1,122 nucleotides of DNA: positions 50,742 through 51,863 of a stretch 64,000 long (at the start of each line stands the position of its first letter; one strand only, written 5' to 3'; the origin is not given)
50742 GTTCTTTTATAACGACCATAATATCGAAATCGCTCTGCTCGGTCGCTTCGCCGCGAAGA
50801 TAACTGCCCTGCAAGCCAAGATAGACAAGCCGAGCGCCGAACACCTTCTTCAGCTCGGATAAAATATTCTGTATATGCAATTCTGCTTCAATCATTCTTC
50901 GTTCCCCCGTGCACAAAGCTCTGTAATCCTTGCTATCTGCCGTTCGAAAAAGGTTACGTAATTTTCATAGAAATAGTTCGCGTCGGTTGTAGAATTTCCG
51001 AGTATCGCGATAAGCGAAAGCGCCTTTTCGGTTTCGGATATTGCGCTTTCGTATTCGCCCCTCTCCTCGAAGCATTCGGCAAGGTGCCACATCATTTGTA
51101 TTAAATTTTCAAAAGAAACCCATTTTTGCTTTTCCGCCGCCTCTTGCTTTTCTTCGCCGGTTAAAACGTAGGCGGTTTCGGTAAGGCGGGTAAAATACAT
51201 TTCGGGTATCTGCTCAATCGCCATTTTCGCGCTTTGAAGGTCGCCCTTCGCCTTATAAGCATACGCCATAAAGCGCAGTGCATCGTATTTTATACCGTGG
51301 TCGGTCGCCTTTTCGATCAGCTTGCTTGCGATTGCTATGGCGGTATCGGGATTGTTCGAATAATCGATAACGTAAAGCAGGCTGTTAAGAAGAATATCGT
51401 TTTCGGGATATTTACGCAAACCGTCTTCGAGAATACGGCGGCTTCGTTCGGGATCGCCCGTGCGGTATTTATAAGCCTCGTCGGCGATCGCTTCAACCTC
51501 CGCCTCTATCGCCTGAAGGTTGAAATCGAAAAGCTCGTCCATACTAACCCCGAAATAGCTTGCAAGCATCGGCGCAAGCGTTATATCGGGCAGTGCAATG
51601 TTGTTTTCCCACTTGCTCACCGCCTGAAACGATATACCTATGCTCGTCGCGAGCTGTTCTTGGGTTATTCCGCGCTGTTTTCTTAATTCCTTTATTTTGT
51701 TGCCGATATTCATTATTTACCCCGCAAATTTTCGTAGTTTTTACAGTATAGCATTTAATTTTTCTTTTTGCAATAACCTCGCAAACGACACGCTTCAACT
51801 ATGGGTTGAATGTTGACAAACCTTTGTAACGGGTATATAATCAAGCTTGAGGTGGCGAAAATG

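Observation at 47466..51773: Seven-gene translationally coupled operon: XRE-TPR regulator, ANT-like nucleotidyltransferase, FlaR-like P-loop kinase and four tandem 2-TM paralogs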

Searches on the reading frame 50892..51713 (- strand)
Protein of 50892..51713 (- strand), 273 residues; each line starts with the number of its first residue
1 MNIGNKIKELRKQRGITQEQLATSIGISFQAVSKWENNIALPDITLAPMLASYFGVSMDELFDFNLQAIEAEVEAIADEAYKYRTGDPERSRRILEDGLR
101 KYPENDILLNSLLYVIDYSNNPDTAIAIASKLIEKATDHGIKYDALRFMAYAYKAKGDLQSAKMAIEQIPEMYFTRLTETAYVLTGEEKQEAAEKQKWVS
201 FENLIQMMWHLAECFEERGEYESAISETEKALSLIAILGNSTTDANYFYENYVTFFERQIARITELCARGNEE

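Call 3: search_protein_families(library=pfam, proteins=[window:50892-51713:-], max_evalue=0.1)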
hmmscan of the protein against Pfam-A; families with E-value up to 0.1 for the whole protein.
window:50892-51713:- (273 aa): 16 families
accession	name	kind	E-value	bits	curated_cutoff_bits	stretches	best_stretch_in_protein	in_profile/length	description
PF01381.28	HTH_3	-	1.2e-17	64.1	23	1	7-61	1-55/55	Helix-turn-helix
PF12844.13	HTH_19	-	1.5e-09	38.1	30.2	1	4-62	1-59/64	Helix-turn-helix domain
PF13428.12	TPR_14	-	3.5e-07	30.7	23.5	0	83-109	12-38/44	Tetratricopeptide repeat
PF13443.12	HTH_26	-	4.7e-07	30.4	22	1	6-65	1-61/63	Cro/C1-type HTH DNA-binding domain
PF13560.12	HTH_31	-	5e-07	30.4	27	1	4-60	3-60/64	Helix-turn-helix domain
PF13174.12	TPR_6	-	2.6e-06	28.1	26.3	0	208-230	3-25/33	Tetratricopeptide repeat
PF14559.12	TPR_19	-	9.6e-06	26.3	25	0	120-171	5-53/68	Tetratricopeptide repeat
PF13432.12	TPR_16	-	2.4e-05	25.1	32.7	0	207-231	33-56/65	Tetratricopeptide repeat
PF07719.23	TPR_2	-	4.4e-05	23.7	27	1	209-234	5-30/34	Tetratricopeptide repeat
PF13181.12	TPR_8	-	0.00028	21.3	25.7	0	206-234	2-30/34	Tetratricopeptide repeat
PF13424.12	TPR_12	-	0.0004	21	30.1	0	206-235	4-33/77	Tetratricopeptide repeat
PF14549.12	P22_Cro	-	0.0076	16.4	30.2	1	18-39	12-33/60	DNA-binding transcriptional regulator Cro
PF13412.12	HTH_24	-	0.035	14.1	21.9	1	8-33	10-35/48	Winged helix-turn-helix DNA-binding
PF00515.34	TPR_1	-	0.054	13.8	27.8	0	211-234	7-30/34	Tetratricopeptide repeat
PF15943.11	YdaS_toxin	-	0.086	13.1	30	0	18-37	11-30/65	Bacterial toxin YdaS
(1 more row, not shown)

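Call 4: search_protein_families(library=ncbifam, proteins=[window:50892-51713:-], max_evalue=0.1)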
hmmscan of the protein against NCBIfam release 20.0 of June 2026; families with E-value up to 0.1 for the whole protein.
window:50892-51713:- (273 aa): 23 families
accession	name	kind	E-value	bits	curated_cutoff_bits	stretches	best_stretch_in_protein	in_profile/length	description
NF041951.1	phage_RstR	subfamily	8.3e-15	55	80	1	1-62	1-62/108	RstR family transcriptional repressor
NF052239.1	antitox_spr1629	equivalog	3.3e-10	39.6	335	1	1-119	1-115/377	spr1629 family repressor/antitoxin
TIGR03070.1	couple_hipB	subfamily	3.7e-08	33.2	71.65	1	2-37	2-37/58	type II toxin-antitoxin system Y4mF family antitoxin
NF047948.1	male_kill_WMK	equivalog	4.7e-07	29.5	300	1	2-166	5-163/300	WO male-killing family protein Wmk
NF041575.1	antitoxPezA_Strep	equivalog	1.1e-06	28.7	290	1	3-58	2-57/158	type II toxin-antitoxin system antitoxin PezA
TIGR03830.1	CxxCG_CxxCG_HTH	subfamily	2e-06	27.6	61.8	1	3-45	66-108/127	type II TA system antitoxin MqsA family protein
TIGR00270.2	TIGR00270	equivalog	4.6e-06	26.5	110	1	4-60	77-133/159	multiprotein bridging factor aMBF1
NF007271.0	PRK09726.1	equivalog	9.5e-06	25.5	79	1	3-39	13-49/88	type II toxin-antitoxin system antitoxin HipB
NF007408.0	PRK09943.1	equivalog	1.8e-05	24.4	211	1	3-72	8-77/185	HTH-type transcriptional regulator PuuR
NF003162.0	PRK04140.1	equivalog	1.9e-05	23.9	263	1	4-64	128-188/317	transcriptional regulator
NF007257.0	PRK09706.1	subfamily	4.7e-05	23.2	101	1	3-42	6-45/135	transcriptional repressor DicA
NF006015.0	PRK08154.1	subfamily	0.00018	20.8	204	1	2-101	30-128/314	anaerobic benzoate catabolism transcriptional regulator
TIGR02917.1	PEP_TPR_lipo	equivalog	0.00075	17.5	312.2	1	81-196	508-618/899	XrtA/PEP-CTERM system TPR-repeat protein PrsT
NF052415.1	T3SS_chap_SctY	equivalog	0.0059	17.1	70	1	85-168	19-102/106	type III secretion apparatus assembly chaperone SctY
NF046032.1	TransRegSlrRBacil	equivalog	0.0066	16.5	250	1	3-65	2-65/149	HTH-type transcriptional regulator SlrR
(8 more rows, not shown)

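Call 5: search_protein_families(library=padloc, proteins=[window:50892-51713:-], max_evalue=0.1)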
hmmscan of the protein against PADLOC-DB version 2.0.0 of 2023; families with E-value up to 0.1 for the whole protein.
window:50892-51713:- (273 aa): 19 families
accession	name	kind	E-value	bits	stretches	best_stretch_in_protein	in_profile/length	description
PDLC03945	RmrA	-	9.9e-11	39.4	1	1-121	1-117/394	-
PDLC02926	HTH_VI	-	6.5e-10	37.1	1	2-68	1-67/92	-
PDLC03954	RmrA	-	4.4e-09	33.7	1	4-60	12-68/380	-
PDLC03951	RmrA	-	4.5e-08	30.5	1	5-62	11-68/400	-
PDLC04775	PDC-M69A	-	2.2e-07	29.4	1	2-72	7-77/113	-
PDLC04142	capH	-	1.2e-06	27.6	1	2-64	6-68/103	capH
PDLC03947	RmrA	-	2.3e-06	24.7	1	3-44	12-53/383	-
PDLC03944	RmrA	-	5.1e-06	23.8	1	4-46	8-50/384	-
PDLC03949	RmrA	-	1.1e-05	22.5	1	6-72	6-72/363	-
PDLC03665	Control_protein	-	2.5e-05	22.5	1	3-65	9-72/77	control protein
PDLC03952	RmrA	-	4.2e-05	20.6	1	3-50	23-70/395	-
PDLC03956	RmrA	-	0.00017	18.7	1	4-58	10-65/399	-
PDLC03948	RmrA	-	0.00061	16.8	1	4-56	10-62/397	-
PDLC03943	RmrA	-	0.0023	15.1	1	4-70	4-69/370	-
PDLC04758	PDC-M64B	-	0.005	15.3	1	2-35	30-63/123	-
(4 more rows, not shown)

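Call 25: search_solved_structures(query=window:50892-51713:-, max_evalue=0.01)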
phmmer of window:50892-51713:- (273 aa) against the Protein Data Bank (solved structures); distinct sequences matched with E-value up to 0.01: 21.
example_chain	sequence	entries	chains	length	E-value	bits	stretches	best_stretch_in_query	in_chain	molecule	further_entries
8tac_A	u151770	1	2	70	1.4e-05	27.8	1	2-56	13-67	DBP48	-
9sf2_A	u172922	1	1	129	7.7e-05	25.3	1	2-63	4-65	Transcriptional regulator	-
9k3w_A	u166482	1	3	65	0.00023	23.8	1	5-63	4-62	Transcriptional regulator, PbsX family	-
9gzg_A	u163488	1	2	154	0.00045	22.8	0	209-234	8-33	Engineered CTPR protein with glutamic acids for conductivity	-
1sq8_A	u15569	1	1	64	0.00079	22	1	2-62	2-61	dh434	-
7t8i_A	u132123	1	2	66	0.00082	22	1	1-61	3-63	Phage element (ICEBs1)transcriptional regulator (Xre family)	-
2p5t_A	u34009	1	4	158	0.00096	21.7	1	3-61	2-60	Putative transcriptional regulator PezA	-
1per_L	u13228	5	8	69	0.00097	21.7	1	3-63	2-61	PROTEIN (434 REPRESSOR) | 434 REPRESSOR | REPRESSOR PROTEIN CI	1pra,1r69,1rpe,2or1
1r63_A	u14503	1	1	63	0.00098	21.7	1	3-62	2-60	REPRESSOR PROTEIN FROM BACTERIOPHAGE 434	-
1utx_A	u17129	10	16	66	0.00099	21.7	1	4-64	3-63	CYLR2 | cytolysin regulator 2 | PUTATIVE TRANSCRIPTION REGULATOR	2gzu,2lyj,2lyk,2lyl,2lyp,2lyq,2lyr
2kpj_A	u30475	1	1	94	0.0011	21.6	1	16-64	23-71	SOS-response transcriptional repressor, LexA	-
7t5u_A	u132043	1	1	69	0.0012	21.5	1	3-56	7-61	Helix-turn-helix domain-containing protein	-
2xiu_A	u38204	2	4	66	0.0013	21.3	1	4-64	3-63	CYLR2 | CYLR2 SYNONYM CYTOLYSIN REPRESSOR 2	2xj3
3ivp_A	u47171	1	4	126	0.0014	21.2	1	3-62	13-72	Putative transposon-related DNA-binding protein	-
3op9_A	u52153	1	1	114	0.0023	20.5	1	6-64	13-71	Pli0006 protein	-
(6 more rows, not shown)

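Call 61: find_homologous_proteins(query=window:50892-51713:-, max_evalue=0.001)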
Query window:50892-51713:- (273 aa): 1782 proteins with E <= 0.001 among 3211 candidates; the best 120 are listed.
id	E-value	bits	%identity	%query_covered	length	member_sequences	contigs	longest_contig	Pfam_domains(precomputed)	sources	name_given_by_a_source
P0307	2.6e-163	559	92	100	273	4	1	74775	PF12844.14,PF01381.29,PF13560.13,PF13443.13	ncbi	-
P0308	2.8e-161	553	93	98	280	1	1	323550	PF12844.14,PF01381.29,PF13560.13,PF13443.13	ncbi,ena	-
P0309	2.8e-158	543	93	98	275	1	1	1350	PF12844.14,PF01381.29,PF13560.13,PF13443.13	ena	-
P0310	8.2e-158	541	92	98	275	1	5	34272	PF12844.14,PF01381.29,PF13560.13,PF13443.13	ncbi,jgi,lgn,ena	-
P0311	3.0e-157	539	92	98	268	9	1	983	PF12844.14,PF01381.29,PF13560.13,PF13443.13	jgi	-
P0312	1.9e-155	533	91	99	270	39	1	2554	PF12844.14,PF01381.29,PF13560.13,PF13443.13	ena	-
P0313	1.3e-147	508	87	97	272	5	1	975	PF14559.13,PF12844.14,PF01381.29,PF13428.13,PF13560.13,PF13443.13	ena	-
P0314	3.0e-146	503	83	100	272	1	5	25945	PF14559.13,PF12844.14,PF01381.29,PF13424.13,PF13432.13,PF13428.13,PF13181.13,PF13560.13,PF13443.13,PF07719.24,PF13174.13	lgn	-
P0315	6.3e-146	502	85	97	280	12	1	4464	PF12844.14,PF01381.29,PF13432.13,PF13428.13,PF13560.13,PF13443.13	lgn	-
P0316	1.4e-141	488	83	97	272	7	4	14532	PF14559.13,PF12844.14,PF01381.29,PF13432.13,PF13428.13,PF13560.13,PF13443.13,PF07719.24,PF13174.13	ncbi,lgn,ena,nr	ncbi:MAG: helix-turn-helix transcriptional regulator [Clostridia bacterium]|nr:helix-turn-helix tran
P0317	1.8e-141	488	80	99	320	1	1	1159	PF14559.13,PF12844.14,PF01381.29,PF13443.13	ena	-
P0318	2.6e-140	484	82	97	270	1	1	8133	PF14559.13,PF12844.14,PF01381.29,PF13432.13,PF13428.13,PF13181.13,PF13560.13,PF13443.13,PF07719.24,PF13174.13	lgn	-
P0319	9.0e-138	476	82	97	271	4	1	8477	PF14559.13,PF12844.14,PF01381.29,PF13428.13,PF13560.13,PF13443.13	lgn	-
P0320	1.7e-135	468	80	97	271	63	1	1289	PF12844.14,PF01381.29,PF13428.13,PF13560.13,PF13443.13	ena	-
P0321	1.2e-134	465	79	97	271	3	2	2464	PF14559.13,PF12844.14,PF01381.29,PF13428.13,PF13181.13,PF13560.13,PF13443.13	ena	-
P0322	6.2e-134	463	78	98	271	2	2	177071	PF14559.13,PF12844.14,PF01381.29,PF13432.13,PF13428.13,PF13181.13,PF13560.13,PF13443.13,PF07719.24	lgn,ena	-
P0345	2.7e-115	402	72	96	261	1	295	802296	PF14559.13,PF12844.14,PF01381.29,PF13428.13,PF13560.13,PF13443.13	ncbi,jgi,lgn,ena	-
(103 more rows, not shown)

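Call 62: find_encoding_contigs(protein=P0345, flank=6000, max_places=3)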
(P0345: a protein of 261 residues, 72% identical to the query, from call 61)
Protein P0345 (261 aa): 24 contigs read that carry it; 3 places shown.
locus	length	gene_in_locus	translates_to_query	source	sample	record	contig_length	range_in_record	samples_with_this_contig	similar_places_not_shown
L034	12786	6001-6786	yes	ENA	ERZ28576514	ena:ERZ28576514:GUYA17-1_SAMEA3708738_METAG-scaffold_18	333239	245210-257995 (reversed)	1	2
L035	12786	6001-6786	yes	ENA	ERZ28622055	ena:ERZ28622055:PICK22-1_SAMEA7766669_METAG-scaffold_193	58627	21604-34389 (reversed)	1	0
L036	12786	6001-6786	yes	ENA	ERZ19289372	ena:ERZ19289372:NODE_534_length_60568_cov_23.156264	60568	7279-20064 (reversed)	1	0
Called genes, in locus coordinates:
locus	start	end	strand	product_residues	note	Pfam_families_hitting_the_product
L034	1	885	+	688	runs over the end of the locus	PF00933:Glyco_hydro_3, PF01915:Glyco_hydro_3_C, PF14310:Fn3-like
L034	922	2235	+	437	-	PF27526:XylA2_C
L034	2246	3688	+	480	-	PF00370:FGGY_N, PF02782:FGGY_C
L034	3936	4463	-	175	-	-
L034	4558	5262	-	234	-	-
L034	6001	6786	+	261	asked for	PF01381:HTH_3, PF12844:HTH_19, PF13443:HTH_26, PF13560:HTH_31, PF13428:TPR_14 (faint), PF14559:TPR_19 (faint)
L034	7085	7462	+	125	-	PF14198:TnpV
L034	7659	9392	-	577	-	PF02463:SMC_N (faint)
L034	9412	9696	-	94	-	-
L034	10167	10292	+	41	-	-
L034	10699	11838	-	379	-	PF24390:PRTase-CE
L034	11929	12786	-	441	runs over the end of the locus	PF13289:SIR2_2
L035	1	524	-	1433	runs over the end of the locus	-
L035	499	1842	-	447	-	PF13229:Beta_helix (faint)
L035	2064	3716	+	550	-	PF13320:GH123_cat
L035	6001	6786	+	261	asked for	PF01381:HTH_3, PF12844:HTH_19, PF13443:HTH_26, PF13560:HTH_31, PF13428:TPR_14 (faint), PF14559:TPR_19 (faint)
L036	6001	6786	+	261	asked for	PF01381:HTH_3, PF12844:HTH_19, PF13443:HTH_26, PF13560:HTH_31, PF13428:TPR_14 (faint), PF14559:TPR_19 (faint)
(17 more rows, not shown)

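Call 64: find_encoding_contigs(protein=P0322, flank=5000, max_places=2)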
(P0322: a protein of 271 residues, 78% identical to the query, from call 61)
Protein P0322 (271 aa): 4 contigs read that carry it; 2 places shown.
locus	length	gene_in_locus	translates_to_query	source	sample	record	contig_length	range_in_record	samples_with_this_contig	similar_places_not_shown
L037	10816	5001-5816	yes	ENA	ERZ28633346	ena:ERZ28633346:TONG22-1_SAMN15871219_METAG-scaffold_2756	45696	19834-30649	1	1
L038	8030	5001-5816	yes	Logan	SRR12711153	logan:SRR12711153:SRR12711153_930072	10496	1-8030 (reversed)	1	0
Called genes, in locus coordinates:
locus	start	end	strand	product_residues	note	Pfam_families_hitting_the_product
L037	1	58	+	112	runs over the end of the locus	-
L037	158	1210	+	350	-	PF16147:DUF4855 (faint)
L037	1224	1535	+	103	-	PF01906:YbjQ_1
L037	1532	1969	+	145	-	PF00583:Acetyltransf_1, PF13673:Acetyltransf_10, PF13508:Acetyltransf_7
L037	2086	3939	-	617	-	-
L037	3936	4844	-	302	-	PF00144:Beta-lactamase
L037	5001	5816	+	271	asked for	PF01381:HTH_3, PF12844:HTH_19, PF13443:HTH_26 (weak), PF13560:HTH_31, PF13428:TPR_14 (faint), PF07719:TPR_2 (faint), PF13432:TPR_16 (faint), PF14559:TPR_19 (faint), +1 more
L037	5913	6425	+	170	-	-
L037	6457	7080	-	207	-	PF04263:TPK_catalytic, PF04265:TPK_B1_binding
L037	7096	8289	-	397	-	PF01966:HD, PF13286:HD_assoc (faint)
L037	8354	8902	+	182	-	PF10688:Imp-YgjV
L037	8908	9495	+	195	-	PF13673:Acetyltransf_10, PF00583:Acetyltransf_1, PF13508:Acetyltransf_7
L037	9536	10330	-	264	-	PF00753:Lactamase_B, PF23023:Anti-Pycsar_Apyc1, PF12706:Lactamase_B_2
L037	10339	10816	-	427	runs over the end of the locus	PF10509:GalKase_gal_bdg, PF00288:GHMP_kinases_N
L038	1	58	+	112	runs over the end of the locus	-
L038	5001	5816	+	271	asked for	PF01381:HTH_3, PF12844:HTH_19, PF13443:HTH_26 (weak), PF13560:HTH_31, PF13428:TPR_14 (faint), PF07719:TPR_2 (faint), PF13432:TPR_16 (faint), PF14559:TPR_19 (faint), +1 more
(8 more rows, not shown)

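Call 65: find_encoding_contigs(protein=P0314, flank=5000, max_places=3)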
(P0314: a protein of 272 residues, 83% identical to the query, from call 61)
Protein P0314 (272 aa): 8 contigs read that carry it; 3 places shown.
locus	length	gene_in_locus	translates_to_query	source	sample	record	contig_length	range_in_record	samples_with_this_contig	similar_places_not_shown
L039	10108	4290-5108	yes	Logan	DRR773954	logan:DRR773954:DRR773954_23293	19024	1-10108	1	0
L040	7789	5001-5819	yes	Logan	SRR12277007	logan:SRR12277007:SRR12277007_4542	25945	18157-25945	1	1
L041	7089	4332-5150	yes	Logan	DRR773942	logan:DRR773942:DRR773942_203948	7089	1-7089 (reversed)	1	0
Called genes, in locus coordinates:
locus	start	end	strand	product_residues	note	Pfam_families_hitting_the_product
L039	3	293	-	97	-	?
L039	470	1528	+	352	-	PF16147:DUF4855 (faint)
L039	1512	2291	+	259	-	PF00753:Lactamase_B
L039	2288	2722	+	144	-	PF13420:Acetyltransf_4, PF00583:Acetyltransf_1, PF13673:Acetyltransf_10, PF13508:Acetyltransf_7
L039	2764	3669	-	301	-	PF00144:Beta-lactamase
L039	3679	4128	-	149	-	-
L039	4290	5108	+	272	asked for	PF01381:HTH_3, PF12844:HTH_19, PF13443:HTH_26 (weak), PF13560:HTH_31 (weak), PF07719:TPR_2 (faint), PF13174:TPR_6 (faint), PF13424:TPR_12 (faint), PF13428:TPR_14 (faint), +3 more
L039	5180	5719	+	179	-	PF13238:AAA_18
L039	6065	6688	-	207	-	PF04263:TPK_catalytic, PF04265:TPK_B1_binding (weak)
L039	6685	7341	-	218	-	PF00702:Hydrolase, PF12710:HAD, PF13419:HAD_2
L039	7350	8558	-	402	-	PF01966:HD, PF13286:HD_assoc (weak)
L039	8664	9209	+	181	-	PF10688:Imp-YgjV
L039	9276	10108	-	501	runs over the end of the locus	-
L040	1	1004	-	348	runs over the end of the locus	PF03786:UxuA, PF01261:AP_endonuc_2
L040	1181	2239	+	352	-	PF16147:DUF4855 (faint)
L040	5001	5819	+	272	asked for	PF01381:HTH_3, PF12844:HTH_19, PF13443:HTH_26 (weak), PF13560:HTH_31 (weak), PF07719:TPR_2 (faint), PF13174:TPR_6 (faint), PF13424:TPR_12 (faint), PF13428:TPR_14 (faint), +3 more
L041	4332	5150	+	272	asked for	PF01381:HTH_3, PF12844:HTH_19, PF13443:HTH_26 (weak), PF13560:HTH_31 (weak), PF07719:TPR_2 (faint), PF13174:TPR_6 (faint), PF13424:TPR_12 (faint), PF13428:TPR_14 (faint), +3 more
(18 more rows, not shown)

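Call 73: search_solved_structures(query=A7, max_evalue=10)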
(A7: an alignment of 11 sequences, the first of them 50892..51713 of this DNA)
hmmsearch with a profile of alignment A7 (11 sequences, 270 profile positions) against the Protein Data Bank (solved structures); distinct sequences matched with E-value up to 10: 88 (the best 60 are shown).
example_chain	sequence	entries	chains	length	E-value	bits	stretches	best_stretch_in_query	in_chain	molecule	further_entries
9gzg_A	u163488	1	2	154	2.6e-08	36.5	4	210-234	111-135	Engineered CTPR protein with glutamic acids for conductivity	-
7obi_A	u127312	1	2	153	6.5e-07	31.9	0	209-234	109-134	CTPR-rv4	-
8bu0_A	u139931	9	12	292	9.3e-07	31.4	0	209-234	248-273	Consensus tetratricopeptide repeat protein | Crystal structure of an 8-repeat consensus TPR superhelix with Zinc. | Monomer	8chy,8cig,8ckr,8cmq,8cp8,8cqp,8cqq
8tac_A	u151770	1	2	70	2.1e-06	30.2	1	3-56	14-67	DBP48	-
9sf2_A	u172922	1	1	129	4.5e-06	29.1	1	2-63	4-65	Transcriptional regulator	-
1sq8_A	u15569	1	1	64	2.6e-05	26.6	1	1-62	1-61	dh434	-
2kpj_A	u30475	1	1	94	4.5e-05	25.9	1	16-64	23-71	SOS-response transcriptional repressor, LexA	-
3ivp_A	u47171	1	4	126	4.8e-05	25.8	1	3-70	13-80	Putative transposon-related DNA-binding protein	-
2p5t_A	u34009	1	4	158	5e-05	25.7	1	3-61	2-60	Putative transcriptional regulator PezA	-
9k3w_A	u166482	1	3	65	6.9e-05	25.3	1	5-63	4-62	Transcriptional regulator, PbsX family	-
9qhb_A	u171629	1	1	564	7.8e-05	25.1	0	209-241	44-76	Engineered tetratricopeptide repeat protein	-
9qhc_A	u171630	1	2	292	9.6e-05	24.8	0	209-234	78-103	Engineered tetratricopeptide repeat protein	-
2fo7_A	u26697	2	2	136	0.00013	24.4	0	209-234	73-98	SYNTHETIC CONSENSUS TPR PROTEIN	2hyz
3op9_A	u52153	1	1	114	0.00014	24.2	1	6-65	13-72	Pli0006 protein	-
7t5u_A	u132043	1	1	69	0.00014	24.2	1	3-38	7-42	Helix-turn-helix domain-containing protein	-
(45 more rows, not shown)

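Call 80: search_protein_families(library=phrogs, proteins=[window:50892-51713:-], max_evalue=0.001)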
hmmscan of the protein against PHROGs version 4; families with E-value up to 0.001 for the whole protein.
window:50892-51713:- (273 aa): 15 families
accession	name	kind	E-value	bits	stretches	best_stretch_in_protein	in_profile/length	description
phrog_8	-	transcription regulation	3.2e-19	70.6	1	1-66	75-140/346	transcriptional regulator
phrog_3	-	transcription regulation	1.8e-15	58.7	1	1-104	87-184/430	transcriptional repressor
phrog_2967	-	transcription regulation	4.7e-13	50.2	1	2-75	10-85/225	transcriptional regulator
phrog_4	-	transcription regulation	1.5e-11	44.9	1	1-67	135-197/400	transcriptional repressor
phrog_1373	-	transcription regulation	4.1e-10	40.9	1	3-64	64-125/166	transcriptional regulator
phrog_5823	-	transcription regulation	6e-10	39.8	1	1-62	5-67/404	transcriptional regulator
phrog_2439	-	transcription regulation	5.4e-09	36.4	1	3-64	8-69/367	transcriptional regulator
phrog_4836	-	transcription regulation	2.7e-07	31.3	1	2-50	75-124/194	CII-like regulator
phrog_2104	-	unknown function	1.3e-06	29.5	1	5-46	42-83/103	-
phrog_1994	-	DNA, RNA and nucleotide metabolism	4.1e-06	27.8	1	5-70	2-68/170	DNA binding protein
phrog_7241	-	transcription regulation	5.1e-06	27.5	1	5-62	64-121/122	transcriptional regulator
phrog_2328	-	transcription regulation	5.8e-06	27.1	1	3-62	16-75/128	transcriptional repressor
phrog_4779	-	transcription regulation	1.3e-05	26.6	1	2-37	2-37/98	transcriptional regulator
phrog_7950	-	transcription regulation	4e-05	24.6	1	5-38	10-43/68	transcriptional repressor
phrog_35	-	transcription regulation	0.00052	21.1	0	5-47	76-117/181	transcriptional repressor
